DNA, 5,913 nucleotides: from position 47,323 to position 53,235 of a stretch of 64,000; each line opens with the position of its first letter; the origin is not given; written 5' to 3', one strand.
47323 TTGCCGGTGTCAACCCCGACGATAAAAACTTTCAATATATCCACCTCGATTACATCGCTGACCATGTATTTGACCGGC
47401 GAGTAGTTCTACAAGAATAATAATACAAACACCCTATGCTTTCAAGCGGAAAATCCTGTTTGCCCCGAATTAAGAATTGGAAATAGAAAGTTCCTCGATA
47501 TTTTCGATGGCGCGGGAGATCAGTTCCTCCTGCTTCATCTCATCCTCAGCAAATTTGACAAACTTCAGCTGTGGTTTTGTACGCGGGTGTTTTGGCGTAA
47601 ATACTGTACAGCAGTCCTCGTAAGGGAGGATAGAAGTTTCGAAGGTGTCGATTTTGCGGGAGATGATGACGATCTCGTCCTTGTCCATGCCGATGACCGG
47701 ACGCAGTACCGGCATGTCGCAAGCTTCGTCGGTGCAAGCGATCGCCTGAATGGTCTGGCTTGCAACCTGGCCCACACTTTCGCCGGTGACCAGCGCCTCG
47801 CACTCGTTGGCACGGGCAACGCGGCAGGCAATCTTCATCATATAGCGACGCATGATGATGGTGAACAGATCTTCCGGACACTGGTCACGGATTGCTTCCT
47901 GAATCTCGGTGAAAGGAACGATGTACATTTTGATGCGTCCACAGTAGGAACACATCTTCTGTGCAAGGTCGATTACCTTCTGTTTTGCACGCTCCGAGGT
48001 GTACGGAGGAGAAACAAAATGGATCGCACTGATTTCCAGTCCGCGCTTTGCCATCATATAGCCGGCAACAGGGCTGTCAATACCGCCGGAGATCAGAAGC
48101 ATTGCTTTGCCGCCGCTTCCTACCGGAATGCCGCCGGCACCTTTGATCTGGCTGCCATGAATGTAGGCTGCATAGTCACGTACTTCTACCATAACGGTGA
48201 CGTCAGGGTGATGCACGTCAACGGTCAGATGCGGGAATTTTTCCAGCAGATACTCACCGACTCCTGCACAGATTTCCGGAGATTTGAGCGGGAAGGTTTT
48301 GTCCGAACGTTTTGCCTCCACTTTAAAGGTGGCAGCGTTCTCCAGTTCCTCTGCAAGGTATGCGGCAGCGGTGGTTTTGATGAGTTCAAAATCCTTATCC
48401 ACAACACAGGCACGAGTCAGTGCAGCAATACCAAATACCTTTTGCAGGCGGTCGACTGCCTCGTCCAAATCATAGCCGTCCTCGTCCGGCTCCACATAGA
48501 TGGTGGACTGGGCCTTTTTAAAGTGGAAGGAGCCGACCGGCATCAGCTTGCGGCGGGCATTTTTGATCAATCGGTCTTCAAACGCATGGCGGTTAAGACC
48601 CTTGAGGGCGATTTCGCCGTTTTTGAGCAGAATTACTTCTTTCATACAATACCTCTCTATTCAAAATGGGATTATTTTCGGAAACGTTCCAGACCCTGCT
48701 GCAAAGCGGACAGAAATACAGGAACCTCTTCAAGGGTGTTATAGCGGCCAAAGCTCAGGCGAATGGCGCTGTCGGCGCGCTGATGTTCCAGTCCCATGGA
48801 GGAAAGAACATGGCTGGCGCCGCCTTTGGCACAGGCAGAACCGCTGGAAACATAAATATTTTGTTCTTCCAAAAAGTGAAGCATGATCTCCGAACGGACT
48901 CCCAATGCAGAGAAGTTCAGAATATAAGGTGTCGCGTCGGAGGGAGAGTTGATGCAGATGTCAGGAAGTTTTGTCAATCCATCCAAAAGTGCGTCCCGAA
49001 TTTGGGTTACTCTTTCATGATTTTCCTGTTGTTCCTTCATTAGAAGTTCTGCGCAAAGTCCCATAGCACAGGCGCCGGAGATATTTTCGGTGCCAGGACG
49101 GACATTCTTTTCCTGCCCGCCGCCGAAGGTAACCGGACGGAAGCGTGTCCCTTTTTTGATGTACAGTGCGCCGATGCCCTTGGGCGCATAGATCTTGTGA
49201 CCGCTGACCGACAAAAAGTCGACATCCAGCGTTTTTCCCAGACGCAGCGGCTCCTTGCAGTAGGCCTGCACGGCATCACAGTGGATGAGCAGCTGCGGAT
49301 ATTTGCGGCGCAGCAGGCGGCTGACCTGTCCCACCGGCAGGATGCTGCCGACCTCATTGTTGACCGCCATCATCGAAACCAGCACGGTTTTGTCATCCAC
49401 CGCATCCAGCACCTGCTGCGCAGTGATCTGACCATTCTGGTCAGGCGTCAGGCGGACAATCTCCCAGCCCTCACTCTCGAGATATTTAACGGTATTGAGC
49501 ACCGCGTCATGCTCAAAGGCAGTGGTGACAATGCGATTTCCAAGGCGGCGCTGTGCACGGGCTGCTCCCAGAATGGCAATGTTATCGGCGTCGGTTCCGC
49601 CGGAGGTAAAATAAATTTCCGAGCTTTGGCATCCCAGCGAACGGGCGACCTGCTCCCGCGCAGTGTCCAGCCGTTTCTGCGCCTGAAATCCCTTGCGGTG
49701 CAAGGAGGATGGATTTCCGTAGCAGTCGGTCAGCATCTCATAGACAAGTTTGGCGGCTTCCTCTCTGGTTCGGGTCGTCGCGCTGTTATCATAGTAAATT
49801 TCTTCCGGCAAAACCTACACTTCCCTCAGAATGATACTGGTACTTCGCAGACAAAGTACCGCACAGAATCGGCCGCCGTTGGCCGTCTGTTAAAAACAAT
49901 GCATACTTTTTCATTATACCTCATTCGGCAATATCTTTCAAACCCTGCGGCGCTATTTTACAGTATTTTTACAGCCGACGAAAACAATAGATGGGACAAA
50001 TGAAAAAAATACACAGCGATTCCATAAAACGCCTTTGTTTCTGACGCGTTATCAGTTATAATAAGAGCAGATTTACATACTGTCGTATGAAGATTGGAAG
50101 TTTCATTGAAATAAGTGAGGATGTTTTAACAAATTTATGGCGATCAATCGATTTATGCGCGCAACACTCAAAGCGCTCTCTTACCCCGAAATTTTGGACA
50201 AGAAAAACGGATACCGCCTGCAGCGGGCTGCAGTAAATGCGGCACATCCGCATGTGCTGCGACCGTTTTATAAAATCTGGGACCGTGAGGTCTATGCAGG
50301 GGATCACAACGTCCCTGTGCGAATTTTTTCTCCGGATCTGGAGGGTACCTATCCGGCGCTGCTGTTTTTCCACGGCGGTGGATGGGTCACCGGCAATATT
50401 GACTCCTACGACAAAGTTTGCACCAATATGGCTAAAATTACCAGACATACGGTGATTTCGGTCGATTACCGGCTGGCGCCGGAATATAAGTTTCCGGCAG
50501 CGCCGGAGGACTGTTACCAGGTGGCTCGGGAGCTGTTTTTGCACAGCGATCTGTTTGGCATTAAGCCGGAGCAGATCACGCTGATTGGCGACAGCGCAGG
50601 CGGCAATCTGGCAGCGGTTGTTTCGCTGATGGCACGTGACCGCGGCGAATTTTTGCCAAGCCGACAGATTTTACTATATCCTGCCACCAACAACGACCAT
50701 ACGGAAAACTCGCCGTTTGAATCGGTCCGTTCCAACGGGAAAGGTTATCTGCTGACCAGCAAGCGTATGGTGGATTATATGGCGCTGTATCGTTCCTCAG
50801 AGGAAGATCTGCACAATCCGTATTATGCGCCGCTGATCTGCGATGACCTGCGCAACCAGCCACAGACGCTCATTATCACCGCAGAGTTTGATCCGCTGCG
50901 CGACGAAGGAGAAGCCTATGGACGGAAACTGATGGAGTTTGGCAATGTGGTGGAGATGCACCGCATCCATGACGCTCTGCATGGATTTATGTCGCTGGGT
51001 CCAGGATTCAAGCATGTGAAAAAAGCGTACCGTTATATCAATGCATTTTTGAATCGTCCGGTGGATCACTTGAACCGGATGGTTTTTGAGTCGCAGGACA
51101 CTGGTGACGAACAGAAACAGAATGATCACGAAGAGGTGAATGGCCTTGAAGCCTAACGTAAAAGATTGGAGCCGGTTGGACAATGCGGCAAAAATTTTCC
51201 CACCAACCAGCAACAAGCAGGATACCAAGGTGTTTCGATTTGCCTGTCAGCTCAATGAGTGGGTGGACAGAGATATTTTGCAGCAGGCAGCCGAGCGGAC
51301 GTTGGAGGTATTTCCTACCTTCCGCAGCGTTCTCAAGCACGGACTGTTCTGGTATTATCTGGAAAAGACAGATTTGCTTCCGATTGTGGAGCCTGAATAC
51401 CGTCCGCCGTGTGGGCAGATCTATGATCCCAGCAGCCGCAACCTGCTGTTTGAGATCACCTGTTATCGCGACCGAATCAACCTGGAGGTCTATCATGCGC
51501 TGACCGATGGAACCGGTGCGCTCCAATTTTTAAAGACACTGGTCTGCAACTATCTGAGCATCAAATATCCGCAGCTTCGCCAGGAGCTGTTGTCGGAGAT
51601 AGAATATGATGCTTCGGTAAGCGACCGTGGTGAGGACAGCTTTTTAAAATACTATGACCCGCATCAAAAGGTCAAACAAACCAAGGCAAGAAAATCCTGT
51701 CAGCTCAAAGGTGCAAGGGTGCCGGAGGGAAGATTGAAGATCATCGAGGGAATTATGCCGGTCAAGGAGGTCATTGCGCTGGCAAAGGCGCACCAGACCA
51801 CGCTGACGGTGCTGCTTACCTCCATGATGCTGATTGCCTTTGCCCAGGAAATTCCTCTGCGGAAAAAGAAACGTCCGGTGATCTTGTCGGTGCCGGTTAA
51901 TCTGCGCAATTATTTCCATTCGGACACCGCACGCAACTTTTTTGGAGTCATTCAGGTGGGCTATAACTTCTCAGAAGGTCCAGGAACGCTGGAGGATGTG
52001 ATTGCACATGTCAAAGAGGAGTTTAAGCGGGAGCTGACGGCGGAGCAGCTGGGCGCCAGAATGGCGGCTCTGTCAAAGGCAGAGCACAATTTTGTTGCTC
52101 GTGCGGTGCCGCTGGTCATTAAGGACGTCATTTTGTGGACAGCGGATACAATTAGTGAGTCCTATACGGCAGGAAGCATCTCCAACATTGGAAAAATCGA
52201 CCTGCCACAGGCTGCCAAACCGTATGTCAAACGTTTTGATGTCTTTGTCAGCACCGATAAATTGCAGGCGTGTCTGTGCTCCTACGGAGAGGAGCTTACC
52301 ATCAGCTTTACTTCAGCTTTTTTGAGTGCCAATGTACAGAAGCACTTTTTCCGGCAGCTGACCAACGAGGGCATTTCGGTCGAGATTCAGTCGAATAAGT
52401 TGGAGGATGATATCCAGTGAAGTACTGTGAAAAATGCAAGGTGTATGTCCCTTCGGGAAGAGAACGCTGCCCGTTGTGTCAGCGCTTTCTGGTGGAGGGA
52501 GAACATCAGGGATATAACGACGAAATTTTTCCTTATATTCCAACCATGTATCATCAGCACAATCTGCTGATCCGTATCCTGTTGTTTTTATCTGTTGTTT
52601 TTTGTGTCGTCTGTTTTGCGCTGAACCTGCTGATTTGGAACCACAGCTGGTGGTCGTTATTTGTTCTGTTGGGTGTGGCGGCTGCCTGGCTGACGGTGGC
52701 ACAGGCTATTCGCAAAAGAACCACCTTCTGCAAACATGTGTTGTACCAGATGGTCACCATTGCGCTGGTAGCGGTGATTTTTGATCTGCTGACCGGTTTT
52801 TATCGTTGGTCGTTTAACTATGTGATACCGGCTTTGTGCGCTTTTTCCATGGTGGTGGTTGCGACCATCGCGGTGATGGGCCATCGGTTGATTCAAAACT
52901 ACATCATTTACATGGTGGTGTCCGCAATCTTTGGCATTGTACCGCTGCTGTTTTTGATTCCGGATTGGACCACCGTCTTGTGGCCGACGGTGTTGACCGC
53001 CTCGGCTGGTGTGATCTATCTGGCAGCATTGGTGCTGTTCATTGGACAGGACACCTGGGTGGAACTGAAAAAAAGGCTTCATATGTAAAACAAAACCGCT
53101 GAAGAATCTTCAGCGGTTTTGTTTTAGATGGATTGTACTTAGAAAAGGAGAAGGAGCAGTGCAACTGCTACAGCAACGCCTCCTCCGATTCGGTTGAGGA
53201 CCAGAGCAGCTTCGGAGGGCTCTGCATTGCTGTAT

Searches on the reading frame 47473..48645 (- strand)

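Call 17: search_protein_families(library=ncbifam, proteins=[window:47473-48645:-], max_evalue=0.0001)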
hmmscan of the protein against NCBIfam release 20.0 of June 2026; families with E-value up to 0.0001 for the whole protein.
window:47473-48645:- (391 aa): 4 families
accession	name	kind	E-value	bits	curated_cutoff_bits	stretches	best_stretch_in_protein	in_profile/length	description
TIGR00342.1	TIGR00342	equivalog_domain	5.4e-113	377.9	264.5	1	5-375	1-371/373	tRNA uracil 4-sulfurtransferase ThiI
NF006222.0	PRK08349.1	subfamily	9.7e-49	165.9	251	1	180-372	2-194/198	hypothetical protein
TIGR00364.1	TIGR00364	equivalog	6e-05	22.7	150.3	0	181-251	1-65/201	7-cyano-7-deazaguanine synthase QueC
NF049949.1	tRNAsynTtuAPyrococ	equivalog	8.8e-05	21.8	450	0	180-301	49-167/292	tRNA-5-methyluridine(54) 2-sulfurtransferase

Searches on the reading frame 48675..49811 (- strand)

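Call 17: search_protein_families(library=ncbifam, proteins=[window:48675-49811:-], max_evalue=0.0001)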
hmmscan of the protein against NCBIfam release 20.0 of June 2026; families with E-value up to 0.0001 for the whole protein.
window:48675-49811:- (379 aa): 19 families
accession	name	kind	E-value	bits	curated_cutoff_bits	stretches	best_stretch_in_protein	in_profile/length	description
TIGR03402.1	FeS_nifS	equivalog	9.5e-112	373.5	530.75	1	5-378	1-374/379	cysteine desulfurase NifS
TIGR03235.1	DNA_S_dndA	equivalog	1.3e-98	330.6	480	1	6-353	1-352/353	cysteine desulfurase DndA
NF010611.0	PRK14012.1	equivalog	2.2e-90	303.5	548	1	4-378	6-383/406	IscS subfamily cysteine desulfurase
TIGR02006.1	IscS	equivalog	1.8e-89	300.6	643.2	1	3-378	3-379/402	IscS subfamily cysteine desulfurase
NF002806.0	PRK02948.1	subfamily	1.1e-78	264.8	304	1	5-375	2-373/381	IscS subfamily cysteine desulfurase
TIGR03403.1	nifS_epsilon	equivalog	2.2e-74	250.6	587.7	1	5-378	1-377/382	NifS family cysteine desulfurase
TIGR01979.1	sufS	subfamily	6.8e-45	153.6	475.1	1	5-377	20-402/403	SufS family cysteine desulfurase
TIGR01977.1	am_tr_V_EF2568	hypoth_equivalog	1.1e-34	120.1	377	1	5-371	1-374/376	cysteine desulfurase family protein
NF041166.1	f2_encap_cargo1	exception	4.9e-33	115.1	800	1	5-372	247-622/623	family 2A encapsulin nanocompartment cargo protein cysteine desulfurase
NF008126.0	PRK10874.1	equivalog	2.1e-27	96.3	607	1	5-376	21-398/401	cysteine desulfurase CsdA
TIGR03392.1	FeS_syn_CsdA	equivalog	9.6e-26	90.9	493.6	1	5-377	18-396/398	cysteine desulfurase CsdA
NF006791.0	PRK09295.1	equivalog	1.2e-24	87.2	661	1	36-221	57-241/406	cysteine desulfurase SufS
TIGR01976.1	am_tr_V_VC1184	hypoth_equivalog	1.7e-24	86.8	352.35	2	4-222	19-235/401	cysteine desulfurase-like protein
NF040779.1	Sec_lyase_SclA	exception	3.3e-21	75.6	525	1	6-372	2-375/378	selenocysteine lyase SclA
TIGR04343.1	egtE_PLP_lyase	equivalog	5.3e-09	35.4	400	1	44-221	52-218/370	ergothioneine biosynthesis PLP-dependent enzyme EgtE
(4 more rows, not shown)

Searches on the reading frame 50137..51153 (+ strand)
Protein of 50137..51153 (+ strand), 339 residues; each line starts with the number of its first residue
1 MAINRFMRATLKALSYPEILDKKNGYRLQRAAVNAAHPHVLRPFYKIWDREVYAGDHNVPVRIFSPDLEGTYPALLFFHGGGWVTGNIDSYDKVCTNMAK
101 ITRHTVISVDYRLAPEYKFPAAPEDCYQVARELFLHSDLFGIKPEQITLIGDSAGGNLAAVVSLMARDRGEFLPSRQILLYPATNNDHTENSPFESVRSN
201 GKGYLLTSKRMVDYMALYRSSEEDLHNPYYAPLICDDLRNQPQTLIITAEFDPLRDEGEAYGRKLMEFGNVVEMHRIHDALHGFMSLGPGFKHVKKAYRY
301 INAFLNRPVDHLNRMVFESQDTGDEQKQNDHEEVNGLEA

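Call 17: search_protein_families(library=ncbifam, proteins=[window:50137-51153:+], max_evalue=0.0001)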
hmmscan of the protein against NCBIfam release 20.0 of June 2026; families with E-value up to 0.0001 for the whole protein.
window:50137-51153:+ (339 aa): 8 families
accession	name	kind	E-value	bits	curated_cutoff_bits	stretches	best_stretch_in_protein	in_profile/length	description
NF058653.1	LipP1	equivalog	1.4e-85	286.8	350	1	37-301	36-296/300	LipP1 family hormone-sensitive lipase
NF033149.0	CHL_hydrolase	equivalog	4.2e-57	193.4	500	1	55-303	57-300/310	chloramphenicol hydrolase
NF007547.0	PRK10162.1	equivalog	1.4e-41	142.5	389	1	19-304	37-314/321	acetyl esterase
NF058651.1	GESAG_HSLs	subfamily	2.8e-26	92.2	430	1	58-249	53-235/296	GESAG motif subfamily hormone-sensitive lipase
NF058649.1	GTSAG_HSLs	subfamily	8.3e-26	91.1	380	1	28-307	43-310/312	GTSAG motif subfamily hormone-sensitive lipase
NF058650.1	GCSAG_HSLs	subfamily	3.6e-20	72.7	410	1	74-307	87-311/314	GCSAG motif subfamily hormone-sensitive lipase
NF042968.1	AcxylEst_AxeA1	equivalog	3.3e-05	22.4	700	1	80-191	56-164/459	acetylxylan esterase AxeA1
NF058665.1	HaHSL_fam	equivalog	8.6e-05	22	320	0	57-162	47-144/260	hormone-sensitive lipase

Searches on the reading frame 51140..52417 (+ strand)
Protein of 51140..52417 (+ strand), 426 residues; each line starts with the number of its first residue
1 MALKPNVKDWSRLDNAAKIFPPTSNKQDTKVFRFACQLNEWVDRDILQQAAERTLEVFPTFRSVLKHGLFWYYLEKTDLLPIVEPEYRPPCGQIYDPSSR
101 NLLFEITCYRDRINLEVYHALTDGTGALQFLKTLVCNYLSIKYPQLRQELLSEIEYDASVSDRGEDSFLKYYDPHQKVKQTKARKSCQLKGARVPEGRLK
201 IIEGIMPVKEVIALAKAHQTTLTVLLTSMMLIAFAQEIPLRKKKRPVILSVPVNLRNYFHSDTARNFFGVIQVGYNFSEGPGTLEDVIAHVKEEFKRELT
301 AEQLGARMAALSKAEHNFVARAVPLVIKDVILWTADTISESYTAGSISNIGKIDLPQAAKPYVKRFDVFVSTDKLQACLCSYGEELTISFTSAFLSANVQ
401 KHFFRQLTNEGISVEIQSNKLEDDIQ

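Call 17: search_protein_families(library=ncbifam, proteins=[window:51140-52417:+], max_evalue=0.0001)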
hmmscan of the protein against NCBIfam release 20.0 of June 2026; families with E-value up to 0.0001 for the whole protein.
window:51140-52417:+ (426 aa): 0 families

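Call 79: search_protein_families(library=pfam, proteins=[window:51140-52417:+], max_evalue=0.0001)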
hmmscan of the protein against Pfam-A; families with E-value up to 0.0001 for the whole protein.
window:51140-52417:+ (426 aa): 1 family
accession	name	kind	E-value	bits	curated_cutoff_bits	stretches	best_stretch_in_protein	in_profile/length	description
PF16911.10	PapA_C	-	3.9e-05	23.6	30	0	209-258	18-67/203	Phthiocerol/phthiodiolone dimycocerosyl transferase C-terminus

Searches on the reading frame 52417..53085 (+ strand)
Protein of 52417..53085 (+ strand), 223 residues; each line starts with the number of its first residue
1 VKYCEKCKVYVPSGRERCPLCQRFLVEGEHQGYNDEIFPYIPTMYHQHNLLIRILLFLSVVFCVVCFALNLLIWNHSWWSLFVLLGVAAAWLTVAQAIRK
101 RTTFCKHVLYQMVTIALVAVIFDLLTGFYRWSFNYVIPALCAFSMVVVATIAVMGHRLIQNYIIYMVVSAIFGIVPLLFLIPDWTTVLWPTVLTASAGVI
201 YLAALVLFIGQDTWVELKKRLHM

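Call 17: search_protein_families(library=ncbifam, proteins=[window:52417-53085:+], max_evalue=0.0001)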
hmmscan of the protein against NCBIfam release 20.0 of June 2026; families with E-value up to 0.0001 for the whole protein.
window:52417-53085:+ (223 aa): 0 families

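Call 79: search_protein_families(library=pfam, proteins=[window:52417-53085:+], max_evalue=0.0001)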
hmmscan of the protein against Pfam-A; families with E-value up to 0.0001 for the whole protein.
window:52417-53085:+ (223 aa): 1 family
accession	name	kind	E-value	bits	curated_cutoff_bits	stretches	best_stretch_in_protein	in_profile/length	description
PF19845.4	DUF6320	-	3.3e-53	180.7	29.9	1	38-223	1-186/186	Family of unknown function (DUF6320)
